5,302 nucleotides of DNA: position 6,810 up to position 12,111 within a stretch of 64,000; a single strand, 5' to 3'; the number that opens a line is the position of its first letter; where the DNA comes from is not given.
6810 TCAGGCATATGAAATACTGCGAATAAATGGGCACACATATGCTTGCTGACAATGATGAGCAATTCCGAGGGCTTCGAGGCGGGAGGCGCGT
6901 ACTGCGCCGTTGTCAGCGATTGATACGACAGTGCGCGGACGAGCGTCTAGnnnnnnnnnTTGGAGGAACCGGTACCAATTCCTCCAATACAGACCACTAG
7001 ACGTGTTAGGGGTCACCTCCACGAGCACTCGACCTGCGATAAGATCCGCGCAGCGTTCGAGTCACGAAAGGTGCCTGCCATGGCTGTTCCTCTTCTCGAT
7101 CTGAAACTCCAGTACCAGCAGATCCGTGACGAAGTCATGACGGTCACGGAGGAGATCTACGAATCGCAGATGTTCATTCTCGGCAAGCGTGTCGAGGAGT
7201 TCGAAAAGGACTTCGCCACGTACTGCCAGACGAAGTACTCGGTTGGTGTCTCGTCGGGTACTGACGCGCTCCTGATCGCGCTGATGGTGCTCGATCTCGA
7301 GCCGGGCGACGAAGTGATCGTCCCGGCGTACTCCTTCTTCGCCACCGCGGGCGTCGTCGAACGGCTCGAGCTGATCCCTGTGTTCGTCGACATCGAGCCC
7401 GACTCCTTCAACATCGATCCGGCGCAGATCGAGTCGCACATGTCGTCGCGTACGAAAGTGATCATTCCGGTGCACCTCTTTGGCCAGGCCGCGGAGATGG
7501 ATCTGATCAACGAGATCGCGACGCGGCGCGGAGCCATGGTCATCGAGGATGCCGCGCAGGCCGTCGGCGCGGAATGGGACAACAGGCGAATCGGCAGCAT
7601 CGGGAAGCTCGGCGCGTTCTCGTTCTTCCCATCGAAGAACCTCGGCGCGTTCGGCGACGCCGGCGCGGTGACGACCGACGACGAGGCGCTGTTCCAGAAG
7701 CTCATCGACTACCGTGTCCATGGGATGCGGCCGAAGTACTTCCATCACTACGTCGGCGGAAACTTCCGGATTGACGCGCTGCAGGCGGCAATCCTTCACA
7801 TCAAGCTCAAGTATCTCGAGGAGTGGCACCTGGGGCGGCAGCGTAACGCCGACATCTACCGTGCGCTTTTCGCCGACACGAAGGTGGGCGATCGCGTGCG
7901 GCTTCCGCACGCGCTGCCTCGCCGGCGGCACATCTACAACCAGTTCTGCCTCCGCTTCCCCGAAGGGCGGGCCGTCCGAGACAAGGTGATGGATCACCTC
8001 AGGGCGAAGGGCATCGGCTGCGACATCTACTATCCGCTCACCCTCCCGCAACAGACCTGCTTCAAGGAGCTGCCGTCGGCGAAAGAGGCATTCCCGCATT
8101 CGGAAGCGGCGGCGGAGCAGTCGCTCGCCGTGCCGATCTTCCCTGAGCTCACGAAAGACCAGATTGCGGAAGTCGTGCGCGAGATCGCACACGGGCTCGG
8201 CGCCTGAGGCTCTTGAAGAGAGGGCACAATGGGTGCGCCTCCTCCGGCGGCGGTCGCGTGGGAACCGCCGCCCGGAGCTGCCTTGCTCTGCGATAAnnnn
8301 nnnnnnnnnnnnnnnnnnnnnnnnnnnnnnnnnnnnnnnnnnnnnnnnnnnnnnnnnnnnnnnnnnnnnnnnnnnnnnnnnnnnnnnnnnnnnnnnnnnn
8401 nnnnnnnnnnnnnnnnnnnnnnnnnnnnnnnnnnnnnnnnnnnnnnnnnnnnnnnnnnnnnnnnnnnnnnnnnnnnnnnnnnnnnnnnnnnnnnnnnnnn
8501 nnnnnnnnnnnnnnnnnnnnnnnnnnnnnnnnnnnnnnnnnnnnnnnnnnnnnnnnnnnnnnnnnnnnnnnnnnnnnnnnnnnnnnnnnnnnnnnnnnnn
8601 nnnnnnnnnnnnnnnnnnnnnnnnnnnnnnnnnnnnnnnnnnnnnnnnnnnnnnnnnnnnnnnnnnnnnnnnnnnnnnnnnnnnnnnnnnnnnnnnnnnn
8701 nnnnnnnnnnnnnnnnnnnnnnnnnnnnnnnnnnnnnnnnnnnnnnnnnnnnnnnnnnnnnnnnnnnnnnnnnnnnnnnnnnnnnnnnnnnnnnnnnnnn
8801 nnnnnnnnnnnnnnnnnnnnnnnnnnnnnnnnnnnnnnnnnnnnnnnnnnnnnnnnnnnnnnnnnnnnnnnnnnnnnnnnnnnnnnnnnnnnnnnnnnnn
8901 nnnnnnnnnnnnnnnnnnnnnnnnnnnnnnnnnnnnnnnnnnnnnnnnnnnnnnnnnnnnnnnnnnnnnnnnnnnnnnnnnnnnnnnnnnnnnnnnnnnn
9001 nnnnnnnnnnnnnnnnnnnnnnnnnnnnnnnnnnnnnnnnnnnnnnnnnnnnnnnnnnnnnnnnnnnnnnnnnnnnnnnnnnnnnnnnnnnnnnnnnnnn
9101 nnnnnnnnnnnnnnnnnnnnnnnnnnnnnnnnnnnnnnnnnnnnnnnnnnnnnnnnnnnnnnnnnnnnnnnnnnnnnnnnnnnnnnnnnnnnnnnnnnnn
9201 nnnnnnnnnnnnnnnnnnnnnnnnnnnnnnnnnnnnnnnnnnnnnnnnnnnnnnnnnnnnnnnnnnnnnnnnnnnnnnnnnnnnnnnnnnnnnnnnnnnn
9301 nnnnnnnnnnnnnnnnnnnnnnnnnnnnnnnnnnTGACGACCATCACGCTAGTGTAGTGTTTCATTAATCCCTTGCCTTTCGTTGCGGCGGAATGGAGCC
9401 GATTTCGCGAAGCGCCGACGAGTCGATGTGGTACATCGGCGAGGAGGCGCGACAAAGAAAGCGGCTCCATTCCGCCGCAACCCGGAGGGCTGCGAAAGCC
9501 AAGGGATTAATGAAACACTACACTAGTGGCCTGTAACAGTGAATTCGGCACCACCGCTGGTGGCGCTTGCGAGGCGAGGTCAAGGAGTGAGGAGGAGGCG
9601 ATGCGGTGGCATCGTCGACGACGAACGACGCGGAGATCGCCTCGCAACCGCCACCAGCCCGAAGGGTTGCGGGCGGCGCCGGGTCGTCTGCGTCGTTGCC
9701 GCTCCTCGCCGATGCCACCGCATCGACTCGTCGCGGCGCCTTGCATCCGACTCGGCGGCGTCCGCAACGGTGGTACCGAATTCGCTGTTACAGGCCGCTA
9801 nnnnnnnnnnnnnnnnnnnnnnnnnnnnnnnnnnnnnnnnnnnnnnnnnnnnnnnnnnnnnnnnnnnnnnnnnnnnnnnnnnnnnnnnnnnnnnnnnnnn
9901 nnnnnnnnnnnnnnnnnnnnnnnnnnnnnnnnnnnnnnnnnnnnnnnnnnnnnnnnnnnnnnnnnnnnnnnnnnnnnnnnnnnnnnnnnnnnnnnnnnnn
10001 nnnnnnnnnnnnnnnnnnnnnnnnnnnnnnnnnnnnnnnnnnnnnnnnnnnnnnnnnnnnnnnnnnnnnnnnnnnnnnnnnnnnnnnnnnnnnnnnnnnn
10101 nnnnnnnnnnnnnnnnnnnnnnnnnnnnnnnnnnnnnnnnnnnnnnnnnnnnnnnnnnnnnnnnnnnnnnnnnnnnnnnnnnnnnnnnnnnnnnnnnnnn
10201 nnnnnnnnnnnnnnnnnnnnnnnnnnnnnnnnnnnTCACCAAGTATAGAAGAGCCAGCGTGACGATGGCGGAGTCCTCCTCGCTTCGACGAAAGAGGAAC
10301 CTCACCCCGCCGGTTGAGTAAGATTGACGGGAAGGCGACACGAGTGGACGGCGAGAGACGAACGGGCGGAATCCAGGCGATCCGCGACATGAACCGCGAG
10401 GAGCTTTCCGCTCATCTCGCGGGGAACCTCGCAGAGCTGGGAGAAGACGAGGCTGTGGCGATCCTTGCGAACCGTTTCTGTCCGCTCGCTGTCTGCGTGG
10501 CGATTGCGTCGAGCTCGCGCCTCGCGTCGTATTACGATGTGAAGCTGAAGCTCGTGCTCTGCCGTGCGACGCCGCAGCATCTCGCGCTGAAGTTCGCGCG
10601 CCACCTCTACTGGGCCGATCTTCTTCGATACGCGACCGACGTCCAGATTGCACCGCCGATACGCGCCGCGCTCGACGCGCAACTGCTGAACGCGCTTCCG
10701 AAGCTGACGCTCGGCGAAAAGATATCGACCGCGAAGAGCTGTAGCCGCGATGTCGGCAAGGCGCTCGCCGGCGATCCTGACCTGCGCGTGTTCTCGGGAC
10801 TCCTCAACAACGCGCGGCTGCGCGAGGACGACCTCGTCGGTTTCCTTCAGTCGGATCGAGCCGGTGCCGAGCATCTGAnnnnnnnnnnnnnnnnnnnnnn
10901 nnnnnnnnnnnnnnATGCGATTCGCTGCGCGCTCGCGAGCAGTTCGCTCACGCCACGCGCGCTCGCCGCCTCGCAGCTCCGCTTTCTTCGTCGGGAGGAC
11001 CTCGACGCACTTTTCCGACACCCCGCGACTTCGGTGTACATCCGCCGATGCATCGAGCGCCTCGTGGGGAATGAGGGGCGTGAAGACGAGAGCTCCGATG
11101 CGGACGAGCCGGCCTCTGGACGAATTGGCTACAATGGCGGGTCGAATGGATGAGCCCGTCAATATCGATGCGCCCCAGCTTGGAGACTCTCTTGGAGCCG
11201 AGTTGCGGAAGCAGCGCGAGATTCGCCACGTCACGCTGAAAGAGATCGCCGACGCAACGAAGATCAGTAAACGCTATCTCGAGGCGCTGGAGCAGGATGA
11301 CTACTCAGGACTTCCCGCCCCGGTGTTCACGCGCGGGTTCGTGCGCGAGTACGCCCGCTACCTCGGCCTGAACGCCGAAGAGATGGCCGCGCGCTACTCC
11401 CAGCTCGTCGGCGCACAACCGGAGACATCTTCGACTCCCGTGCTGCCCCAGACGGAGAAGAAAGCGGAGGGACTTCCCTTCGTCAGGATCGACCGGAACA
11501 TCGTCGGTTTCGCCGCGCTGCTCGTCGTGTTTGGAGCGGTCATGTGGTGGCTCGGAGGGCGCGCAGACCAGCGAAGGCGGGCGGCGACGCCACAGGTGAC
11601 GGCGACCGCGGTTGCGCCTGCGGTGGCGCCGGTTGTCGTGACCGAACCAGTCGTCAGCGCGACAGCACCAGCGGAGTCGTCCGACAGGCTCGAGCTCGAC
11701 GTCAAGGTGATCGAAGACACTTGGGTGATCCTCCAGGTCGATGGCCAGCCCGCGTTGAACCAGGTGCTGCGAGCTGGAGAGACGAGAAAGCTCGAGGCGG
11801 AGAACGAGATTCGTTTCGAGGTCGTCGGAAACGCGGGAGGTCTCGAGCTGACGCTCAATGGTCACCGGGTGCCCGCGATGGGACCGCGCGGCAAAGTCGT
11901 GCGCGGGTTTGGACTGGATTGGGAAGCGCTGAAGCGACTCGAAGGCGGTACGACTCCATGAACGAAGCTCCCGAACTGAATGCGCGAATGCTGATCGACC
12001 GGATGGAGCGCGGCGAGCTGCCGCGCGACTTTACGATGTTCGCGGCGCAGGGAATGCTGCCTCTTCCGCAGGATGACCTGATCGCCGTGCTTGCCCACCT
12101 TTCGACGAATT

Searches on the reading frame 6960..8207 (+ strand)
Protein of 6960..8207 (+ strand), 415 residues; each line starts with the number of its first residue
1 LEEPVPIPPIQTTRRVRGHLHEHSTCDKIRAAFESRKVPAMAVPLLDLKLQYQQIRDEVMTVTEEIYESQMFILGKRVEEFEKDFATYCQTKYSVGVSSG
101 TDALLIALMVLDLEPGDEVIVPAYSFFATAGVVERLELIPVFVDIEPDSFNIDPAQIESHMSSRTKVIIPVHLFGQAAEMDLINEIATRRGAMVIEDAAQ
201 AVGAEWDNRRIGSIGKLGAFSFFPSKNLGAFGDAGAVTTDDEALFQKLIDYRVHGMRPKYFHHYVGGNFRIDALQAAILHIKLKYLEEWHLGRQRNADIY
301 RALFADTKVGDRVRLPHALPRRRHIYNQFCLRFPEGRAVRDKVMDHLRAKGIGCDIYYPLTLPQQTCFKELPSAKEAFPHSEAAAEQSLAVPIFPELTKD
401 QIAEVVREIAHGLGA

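Call 47: search_protein_families(library=pfam, proteins=[window:6960-8207:+], max_evalue=0.00001)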
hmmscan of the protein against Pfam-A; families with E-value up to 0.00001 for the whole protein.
window:6960-8207:+ (415 aa): 2 families
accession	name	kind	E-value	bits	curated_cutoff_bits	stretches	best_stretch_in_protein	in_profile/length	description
PF01041.23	DegT_DnrJ_EryC1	-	5.5e-112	375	19.8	1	54-409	2-359/360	DegT/DnrJ/EryC1/StrS aminotransferase family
PF00155.27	Aminotran_1_2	-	2.9e-08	33.7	19.7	1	79-202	45-190/361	Aminotransferase class I and II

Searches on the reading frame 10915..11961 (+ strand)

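Call 47: search_protein_families(library=pfam, proteins=[window:10915-11961:+], max_evalue=0.00001)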
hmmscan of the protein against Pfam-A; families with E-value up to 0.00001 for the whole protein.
window:10915-11961:+ (348 aa): 4 families
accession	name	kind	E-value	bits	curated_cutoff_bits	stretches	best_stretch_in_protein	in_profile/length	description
PF13413.12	HTH_25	-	1.7e-25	89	24.6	1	97-157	2-62/62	Helix-turn-helix domain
PF13464.11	RodZ_C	-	1.6e-12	47.6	23.9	1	263-330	2-70/72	RodZ C-terminal domain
PF12844.13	HTH_19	-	7.3e-09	35.8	30.2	1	95-161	2-62/64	Helix-turn-helix domain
PF13560.12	HTH_31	-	6.5e-07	30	27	1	93-158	2-62/64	Helix-turn-helix domain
